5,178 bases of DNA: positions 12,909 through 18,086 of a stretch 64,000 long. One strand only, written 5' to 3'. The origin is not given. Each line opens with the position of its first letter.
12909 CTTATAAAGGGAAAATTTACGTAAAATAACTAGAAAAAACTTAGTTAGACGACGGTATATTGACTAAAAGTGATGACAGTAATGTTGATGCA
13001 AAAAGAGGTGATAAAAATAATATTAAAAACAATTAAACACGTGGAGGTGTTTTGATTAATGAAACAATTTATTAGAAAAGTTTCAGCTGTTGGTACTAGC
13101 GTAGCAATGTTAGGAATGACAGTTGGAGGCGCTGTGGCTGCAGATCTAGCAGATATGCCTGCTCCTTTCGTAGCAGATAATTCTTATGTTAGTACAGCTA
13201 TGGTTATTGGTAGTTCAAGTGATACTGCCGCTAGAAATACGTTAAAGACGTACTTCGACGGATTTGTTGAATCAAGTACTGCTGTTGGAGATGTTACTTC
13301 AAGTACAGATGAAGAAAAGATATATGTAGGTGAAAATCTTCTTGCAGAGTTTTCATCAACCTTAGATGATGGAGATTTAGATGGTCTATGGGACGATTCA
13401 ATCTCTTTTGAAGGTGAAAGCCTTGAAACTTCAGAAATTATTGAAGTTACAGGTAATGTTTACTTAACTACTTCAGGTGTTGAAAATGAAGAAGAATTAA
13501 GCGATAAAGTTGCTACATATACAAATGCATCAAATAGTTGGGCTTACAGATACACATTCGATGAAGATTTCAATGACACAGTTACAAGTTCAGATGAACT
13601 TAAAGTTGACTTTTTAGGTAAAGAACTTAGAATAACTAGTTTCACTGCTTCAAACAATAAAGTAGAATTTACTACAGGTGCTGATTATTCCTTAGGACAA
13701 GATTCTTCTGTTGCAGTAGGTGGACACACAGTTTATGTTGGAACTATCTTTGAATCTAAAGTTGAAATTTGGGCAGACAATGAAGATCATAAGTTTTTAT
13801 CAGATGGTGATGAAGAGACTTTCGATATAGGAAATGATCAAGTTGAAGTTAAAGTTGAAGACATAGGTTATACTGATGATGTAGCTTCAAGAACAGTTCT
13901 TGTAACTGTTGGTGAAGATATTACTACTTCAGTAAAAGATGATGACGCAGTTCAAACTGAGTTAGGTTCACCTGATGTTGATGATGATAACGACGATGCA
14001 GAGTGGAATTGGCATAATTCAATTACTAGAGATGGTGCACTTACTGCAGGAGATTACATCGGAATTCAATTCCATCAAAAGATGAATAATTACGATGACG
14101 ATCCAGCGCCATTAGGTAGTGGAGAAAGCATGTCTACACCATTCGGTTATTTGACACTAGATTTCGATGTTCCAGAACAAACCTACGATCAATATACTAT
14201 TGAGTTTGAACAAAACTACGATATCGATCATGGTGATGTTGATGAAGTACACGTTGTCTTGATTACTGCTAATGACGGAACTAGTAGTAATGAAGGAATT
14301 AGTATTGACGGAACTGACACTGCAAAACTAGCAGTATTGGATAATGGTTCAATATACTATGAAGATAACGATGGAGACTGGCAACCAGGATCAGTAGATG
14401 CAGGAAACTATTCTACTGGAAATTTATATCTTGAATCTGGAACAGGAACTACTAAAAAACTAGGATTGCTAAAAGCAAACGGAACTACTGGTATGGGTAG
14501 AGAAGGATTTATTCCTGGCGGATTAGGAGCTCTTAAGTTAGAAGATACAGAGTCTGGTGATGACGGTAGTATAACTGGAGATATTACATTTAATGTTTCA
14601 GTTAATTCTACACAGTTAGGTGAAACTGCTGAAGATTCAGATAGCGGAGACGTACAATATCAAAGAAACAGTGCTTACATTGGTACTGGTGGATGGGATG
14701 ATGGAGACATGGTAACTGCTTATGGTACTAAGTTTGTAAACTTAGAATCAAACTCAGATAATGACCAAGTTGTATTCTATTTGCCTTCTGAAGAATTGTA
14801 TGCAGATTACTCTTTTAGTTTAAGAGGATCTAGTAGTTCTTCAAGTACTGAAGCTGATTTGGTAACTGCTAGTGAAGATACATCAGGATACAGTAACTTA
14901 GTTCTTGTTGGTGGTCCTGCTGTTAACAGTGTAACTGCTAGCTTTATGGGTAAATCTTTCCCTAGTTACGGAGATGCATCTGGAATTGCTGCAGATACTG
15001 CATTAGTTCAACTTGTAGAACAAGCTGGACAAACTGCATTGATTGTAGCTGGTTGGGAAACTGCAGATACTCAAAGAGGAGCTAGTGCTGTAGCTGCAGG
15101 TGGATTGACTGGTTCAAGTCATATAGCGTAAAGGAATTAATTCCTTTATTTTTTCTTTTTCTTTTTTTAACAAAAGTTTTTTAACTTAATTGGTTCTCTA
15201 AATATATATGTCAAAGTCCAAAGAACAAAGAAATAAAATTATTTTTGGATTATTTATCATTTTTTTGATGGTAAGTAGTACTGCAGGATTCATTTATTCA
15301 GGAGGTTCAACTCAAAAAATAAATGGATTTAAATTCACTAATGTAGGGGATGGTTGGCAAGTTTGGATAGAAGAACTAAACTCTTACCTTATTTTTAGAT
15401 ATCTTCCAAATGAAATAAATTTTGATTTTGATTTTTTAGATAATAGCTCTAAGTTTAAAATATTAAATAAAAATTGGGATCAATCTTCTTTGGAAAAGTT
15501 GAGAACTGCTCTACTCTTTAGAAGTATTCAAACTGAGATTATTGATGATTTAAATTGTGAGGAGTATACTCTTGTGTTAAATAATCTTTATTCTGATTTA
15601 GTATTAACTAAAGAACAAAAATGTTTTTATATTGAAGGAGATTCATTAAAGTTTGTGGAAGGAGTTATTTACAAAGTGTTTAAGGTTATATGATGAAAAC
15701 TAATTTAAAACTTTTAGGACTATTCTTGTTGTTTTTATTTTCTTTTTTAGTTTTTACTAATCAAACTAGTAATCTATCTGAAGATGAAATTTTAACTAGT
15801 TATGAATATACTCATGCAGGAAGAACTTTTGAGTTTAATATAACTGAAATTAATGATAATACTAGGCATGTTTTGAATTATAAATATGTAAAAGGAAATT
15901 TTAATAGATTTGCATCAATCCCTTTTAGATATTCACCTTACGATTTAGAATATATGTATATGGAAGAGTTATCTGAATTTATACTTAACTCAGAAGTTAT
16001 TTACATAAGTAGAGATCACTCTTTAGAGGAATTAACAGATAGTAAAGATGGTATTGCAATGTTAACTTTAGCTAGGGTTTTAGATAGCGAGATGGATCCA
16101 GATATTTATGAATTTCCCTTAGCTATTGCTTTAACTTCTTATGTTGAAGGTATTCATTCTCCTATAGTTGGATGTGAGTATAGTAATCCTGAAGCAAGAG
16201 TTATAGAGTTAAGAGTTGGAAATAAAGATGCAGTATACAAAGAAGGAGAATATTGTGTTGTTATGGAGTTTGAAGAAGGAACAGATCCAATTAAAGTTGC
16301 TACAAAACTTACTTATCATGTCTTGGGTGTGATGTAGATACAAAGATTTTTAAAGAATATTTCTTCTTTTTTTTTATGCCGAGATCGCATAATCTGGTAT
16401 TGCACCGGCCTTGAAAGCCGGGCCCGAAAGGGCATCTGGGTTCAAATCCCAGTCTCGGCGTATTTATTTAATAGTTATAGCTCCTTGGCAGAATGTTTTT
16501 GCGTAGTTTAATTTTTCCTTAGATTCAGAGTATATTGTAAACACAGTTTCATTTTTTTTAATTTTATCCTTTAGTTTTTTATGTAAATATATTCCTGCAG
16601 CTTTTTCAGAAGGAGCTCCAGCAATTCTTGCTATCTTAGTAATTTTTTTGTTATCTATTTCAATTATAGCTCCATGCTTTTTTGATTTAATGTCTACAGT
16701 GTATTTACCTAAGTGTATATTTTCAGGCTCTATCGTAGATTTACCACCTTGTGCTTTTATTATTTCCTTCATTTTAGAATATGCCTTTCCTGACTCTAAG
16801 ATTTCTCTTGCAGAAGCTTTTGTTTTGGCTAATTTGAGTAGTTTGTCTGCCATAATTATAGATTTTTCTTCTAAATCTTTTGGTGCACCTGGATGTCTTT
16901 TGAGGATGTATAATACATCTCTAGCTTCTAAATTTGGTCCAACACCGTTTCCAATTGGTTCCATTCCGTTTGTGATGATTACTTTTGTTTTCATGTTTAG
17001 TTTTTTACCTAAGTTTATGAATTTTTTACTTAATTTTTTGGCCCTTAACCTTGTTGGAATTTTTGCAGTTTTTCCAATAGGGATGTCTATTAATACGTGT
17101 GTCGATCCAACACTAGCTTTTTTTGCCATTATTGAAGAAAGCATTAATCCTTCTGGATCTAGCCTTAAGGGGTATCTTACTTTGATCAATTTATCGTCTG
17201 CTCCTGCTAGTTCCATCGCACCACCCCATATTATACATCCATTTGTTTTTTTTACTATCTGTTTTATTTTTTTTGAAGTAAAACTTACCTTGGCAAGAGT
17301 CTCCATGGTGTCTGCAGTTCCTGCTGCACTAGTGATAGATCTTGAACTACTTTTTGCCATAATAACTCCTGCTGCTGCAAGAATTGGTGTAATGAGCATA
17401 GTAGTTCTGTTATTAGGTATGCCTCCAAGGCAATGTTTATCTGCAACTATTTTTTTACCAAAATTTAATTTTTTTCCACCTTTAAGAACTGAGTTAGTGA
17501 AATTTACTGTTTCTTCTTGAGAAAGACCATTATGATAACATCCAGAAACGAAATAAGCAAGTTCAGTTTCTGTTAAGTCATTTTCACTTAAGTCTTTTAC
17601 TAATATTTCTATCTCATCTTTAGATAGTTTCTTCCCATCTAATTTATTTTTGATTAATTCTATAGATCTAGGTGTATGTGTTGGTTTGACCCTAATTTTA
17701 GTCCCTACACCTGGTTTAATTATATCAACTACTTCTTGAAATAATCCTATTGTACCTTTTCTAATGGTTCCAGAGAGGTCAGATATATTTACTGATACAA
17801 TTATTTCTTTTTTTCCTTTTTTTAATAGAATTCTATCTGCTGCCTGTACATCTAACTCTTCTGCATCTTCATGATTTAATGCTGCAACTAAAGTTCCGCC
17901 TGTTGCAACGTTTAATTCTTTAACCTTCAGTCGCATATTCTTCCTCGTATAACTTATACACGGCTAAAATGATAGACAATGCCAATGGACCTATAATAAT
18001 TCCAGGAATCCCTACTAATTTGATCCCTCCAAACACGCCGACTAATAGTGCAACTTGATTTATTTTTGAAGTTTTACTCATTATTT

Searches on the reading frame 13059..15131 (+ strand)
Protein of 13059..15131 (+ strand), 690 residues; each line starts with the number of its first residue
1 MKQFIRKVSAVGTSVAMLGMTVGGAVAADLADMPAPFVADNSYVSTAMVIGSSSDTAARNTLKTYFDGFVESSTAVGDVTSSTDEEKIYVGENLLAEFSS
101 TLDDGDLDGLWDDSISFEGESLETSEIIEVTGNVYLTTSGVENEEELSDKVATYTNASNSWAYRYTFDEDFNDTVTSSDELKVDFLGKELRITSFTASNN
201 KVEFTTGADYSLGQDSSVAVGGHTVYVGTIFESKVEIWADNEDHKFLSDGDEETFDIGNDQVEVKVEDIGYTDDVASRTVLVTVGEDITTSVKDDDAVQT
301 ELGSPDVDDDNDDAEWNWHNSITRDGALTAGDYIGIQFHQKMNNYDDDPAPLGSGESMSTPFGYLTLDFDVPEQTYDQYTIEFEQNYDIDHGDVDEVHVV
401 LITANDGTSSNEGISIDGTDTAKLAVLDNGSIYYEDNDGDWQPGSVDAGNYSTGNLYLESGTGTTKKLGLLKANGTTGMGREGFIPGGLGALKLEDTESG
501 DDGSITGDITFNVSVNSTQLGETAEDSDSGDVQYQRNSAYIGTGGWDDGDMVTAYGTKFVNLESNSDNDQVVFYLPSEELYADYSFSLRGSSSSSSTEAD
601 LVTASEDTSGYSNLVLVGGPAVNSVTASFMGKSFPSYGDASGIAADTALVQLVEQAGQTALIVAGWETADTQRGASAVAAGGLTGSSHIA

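Call 24: search_protein_families(library=pfam, proteins=[window:13059-15131:+], max_evalue=0.001)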
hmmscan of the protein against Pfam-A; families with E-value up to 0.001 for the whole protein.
window:13059-15131:+ (690 aa): 1 family
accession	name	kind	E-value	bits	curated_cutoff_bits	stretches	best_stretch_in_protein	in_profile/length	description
PF05124.17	S_layer_C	-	9.8e-08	32.3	23.9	1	251-678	83-173/177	S-layer like family, outer domain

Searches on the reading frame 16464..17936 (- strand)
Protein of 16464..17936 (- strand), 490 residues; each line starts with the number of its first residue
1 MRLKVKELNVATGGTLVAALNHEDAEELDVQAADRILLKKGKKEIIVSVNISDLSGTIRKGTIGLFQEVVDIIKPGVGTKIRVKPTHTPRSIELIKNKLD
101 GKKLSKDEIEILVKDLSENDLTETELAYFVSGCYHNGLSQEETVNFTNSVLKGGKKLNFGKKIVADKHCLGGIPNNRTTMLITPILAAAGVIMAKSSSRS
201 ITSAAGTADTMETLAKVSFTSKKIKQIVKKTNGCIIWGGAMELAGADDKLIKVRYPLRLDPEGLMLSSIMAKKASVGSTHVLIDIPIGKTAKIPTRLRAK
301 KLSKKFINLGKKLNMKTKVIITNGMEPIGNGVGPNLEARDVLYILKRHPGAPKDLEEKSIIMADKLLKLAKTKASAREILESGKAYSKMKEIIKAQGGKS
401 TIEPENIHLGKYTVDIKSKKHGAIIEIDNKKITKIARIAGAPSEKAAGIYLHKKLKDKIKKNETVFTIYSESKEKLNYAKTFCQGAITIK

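Call 24: search_protein_families(library=pfam, proteins=[window:16464-17936:-], max_evalue=0.001)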
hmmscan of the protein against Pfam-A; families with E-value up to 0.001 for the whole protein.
window:16464-17936:- (490 aa): 3 families
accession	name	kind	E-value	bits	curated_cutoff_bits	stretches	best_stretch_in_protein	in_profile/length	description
PF07831.19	PYNP_C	-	4.8e-12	45.8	27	1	425-489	3-74/75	Pyrimidine nucleoside phosphorylase C-terminal domain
PF00591.27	Glycos_transf_3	-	1.7e-10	41.4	27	1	163-237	3-80/253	Glycosyl transferase family, a/b domain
PF02885.22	Glycos_trans_3N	-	2.1e-09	37.4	26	1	93-151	2-60/63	Glycosyl transferase family, helical bundle domain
